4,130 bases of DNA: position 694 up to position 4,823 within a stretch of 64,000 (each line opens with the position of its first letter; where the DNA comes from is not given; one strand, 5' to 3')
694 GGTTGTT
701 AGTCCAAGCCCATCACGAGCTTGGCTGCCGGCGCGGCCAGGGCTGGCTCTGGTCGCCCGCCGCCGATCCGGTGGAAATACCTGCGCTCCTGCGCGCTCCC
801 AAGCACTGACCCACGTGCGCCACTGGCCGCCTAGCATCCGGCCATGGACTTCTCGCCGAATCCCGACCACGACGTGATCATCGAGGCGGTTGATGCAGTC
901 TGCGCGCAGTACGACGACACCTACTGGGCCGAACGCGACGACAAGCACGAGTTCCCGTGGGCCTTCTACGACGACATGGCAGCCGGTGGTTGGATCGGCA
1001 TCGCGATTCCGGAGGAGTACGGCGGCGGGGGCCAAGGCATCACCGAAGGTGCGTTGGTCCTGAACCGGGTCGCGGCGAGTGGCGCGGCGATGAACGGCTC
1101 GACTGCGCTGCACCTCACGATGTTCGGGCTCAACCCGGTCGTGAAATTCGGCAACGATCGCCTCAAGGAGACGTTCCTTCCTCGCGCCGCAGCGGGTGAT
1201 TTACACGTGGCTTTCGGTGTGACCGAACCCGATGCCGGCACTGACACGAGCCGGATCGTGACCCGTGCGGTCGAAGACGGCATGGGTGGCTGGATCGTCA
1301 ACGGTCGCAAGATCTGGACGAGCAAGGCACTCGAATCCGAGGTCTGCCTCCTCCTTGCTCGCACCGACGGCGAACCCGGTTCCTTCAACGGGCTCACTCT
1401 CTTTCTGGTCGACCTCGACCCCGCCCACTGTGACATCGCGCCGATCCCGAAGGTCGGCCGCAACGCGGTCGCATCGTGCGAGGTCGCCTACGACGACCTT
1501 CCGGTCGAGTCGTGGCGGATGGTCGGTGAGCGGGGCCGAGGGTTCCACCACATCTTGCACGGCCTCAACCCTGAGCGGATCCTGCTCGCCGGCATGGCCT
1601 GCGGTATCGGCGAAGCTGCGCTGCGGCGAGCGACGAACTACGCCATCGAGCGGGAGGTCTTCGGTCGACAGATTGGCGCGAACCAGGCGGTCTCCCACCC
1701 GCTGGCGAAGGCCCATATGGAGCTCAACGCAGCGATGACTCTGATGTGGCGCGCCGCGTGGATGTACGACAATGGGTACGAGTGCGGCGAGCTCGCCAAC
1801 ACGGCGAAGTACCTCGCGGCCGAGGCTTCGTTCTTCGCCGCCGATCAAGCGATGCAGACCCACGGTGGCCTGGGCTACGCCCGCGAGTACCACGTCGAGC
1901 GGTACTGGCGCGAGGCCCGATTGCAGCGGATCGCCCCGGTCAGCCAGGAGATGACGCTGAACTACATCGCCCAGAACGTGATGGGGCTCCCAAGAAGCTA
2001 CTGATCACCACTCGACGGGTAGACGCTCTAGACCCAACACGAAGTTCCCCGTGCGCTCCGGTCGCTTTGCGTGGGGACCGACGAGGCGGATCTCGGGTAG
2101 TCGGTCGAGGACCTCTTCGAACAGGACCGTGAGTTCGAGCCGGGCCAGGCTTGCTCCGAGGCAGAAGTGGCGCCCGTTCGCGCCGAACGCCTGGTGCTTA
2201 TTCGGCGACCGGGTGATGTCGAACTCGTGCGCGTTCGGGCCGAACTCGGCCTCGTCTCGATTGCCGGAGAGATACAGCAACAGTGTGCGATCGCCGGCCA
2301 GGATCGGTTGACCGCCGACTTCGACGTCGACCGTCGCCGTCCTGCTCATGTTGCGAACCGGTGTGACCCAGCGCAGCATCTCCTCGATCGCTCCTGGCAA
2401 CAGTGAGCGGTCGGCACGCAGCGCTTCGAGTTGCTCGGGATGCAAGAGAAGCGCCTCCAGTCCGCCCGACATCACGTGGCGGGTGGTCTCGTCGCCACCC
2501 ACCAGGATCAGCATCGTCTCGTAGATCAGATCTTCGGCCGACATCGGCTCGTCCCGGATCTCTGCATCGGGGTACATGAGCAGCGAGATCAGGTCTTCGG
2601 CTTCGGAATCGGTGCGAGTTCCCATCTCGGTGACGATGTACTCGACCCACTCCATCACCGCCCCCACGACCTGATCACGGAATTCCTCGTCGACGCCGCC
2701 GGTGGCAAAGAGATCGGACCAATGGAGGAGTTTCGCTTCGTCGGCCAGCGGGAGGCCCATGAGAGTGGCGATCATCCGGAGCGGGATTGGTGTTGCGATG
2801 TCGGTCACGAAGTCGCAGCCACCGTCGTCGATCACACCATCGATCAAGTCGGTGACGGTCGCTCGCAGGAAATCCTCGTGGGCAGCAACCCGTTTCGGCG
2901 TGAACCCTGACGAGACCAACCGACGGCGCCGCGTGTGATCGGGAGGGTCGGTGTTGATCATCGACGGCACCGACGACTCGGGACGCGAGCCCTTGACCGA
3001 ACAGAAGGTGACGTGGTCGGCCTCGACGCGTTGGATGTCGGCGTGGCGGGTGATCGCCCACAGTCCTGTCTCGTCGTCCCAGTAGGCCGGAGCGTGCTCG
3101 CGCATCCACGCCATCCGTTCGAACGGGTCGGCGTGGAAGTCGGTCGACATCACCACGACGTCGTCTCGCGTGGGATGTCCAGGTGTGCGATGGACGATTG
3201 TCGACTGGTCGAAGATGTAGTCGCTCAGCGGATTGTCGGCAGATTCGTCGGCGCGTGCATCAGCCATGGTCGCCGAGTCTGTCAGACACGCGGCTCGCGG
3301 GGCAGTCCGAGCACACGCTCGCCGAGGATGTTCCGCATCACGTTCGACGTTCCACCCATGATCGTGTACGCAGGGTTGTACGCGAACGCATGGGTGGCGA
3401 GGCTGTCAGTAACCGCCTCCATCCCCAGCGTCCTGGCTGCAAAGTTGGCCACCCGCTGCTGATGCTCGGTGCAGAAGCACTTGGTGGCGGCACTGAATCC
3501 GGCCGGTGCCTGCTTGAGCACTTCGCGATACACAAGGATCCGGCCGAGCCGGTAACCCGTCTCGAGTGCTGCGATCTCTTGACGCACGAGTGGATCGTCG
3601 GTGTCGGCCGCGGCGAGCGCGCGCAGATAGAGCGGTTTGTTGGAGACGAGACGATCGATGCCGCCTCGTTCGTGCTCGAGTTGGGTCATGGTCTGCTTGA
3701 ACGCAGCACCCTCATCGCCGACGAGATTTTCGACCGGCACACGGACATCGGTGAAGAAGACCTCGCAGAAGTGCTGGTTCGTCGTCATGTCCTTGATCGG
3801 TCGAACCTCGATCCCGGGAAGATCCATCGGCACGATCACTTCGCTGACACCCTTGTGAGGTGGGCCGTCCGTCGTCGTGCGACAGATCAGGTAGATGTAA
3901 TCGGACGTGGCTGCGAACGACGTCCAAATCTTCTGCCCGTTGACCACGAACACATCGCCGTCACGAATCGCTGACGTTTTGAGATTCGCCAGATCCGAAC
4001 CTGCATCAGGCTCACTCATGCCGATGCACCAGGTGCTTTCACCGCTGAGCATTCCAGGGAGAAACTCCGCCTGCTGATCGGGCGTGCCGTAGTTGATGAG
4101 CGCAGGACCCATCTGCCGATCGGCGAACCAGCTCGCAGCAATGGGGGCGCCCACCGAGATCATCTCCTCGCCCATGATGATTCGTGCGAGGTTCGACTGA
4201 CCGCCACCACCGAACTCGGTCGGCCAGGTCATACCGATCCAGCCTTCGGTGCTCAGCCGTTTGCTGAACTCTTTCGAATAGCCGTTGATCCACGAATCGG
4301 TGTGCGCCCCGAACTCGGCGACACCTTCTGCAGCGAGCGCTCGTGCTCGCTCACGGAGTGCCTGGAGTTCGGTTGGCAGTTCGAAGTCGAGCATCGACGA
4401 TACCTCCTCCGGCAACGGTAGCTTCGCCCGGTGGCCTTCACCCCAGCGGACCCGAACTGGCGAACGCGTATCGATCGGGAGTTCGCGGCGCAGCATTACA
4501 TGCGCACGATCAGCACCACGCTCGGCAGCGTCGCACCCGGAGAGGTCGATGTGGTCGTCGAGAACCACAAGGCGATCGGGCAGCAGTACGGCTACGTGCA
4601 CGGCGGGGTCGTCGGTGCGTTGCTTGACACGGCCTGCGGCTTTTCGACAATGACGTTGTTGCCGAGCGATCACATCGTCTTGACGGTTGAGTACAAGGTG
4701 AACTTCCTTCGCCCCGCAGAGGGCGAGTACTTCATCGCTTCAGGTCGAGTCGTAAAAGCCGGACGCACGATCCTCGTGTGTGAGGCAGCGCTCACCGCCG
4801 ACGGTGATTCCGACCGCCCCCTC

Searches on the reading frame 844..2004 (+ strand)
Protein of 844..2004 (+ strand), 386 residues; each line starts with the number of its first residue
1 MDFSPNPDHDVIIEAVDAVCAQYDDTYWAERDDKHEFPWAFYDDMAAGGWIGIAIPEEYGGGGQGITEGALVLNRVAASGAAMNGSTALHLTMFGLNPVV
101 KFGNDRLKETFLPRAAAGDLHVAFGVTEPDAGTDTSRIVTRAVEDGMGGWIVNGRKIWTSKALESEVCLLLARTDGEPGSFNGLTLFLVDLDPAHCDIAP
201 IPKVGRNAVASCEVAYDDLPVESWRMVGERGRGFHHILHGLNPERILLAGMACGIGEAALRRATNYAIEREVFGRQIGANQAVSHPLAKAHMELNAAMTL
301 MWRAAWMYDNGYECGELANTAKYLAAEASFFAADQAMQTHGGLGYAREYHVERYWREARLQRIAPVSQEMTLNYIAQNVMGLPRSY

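Call 13: search_protein_families(library=pfam, proteins=[window:844-2004:+])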
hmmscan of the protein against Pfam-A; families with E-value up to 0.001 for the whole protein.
window:844-2004:+ (386 aa): 4 families
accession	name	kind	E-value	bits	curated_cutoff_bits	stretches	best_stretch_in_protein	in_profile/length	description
PF00441.29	Acyl-CoA_dh_1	-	6.1e-38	130.7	22.4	1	231-379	1-149/150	Acyl-CoA dehydrogenase, C-terminal domain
PF02771.21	Acyl-CoA_dh_N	-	1.9e-22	80.2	22.9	1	7-119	2-113/113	Acyl-CoA dehydrogenase, N-terminal domain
PF02770.24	Acyl-CoA_dh_M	-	6.7e-19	68.3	33.3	1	123-218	1-96/97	Acyl-CoA dehydrogenase, middle domain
PF08028.16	Acyl-CoA_dh_2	-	6.9e-14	52.7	22.7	1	247-360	2-125/134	Acyl-CoA dehydrogenase, C-terminal domain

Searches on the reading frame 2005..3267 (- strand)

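Call 13: search_protein_families(library=pfam, proteins=[window:2005-3267:-])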
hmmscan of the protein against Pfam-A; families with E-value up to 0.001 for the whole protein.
window:2005-3267:- (420 aa): 1 family
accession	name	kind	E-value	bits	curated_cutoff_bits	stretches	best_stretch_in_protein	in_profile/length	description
PF00067.27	p450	-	3e-22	79.5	22.8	1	216-389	228-431/462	Cytochrome P450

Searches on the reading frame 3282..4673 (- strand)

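Call 13: search_protein_families(library=pfam, proteins=[window:3282-4673:-])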
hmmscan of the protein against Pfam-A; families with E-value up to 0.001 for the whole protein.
window:3282-4673:- (463 aa): 3 families
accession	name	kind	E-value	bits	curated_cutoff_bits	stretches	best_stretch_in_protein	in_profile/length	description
PF02770.24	Acyl-CoA_dh_M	-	5.2e-24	84.7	33.3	1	216-310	1-97/97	Acyl-CoA dehydrogenase, middle domain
PF02771.21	Acyl-CoA_dh_N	-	1.5e-20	74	22.9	1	102-212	3-113/113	Acyl-CoA dehydrogenase, N-terminal domain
PF00441.29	Acyl-CoA_dh_1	-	5e-12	46.6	22.4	1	358-455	48-150/150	Acyl-CoA dehydrogenase, C-terminal domain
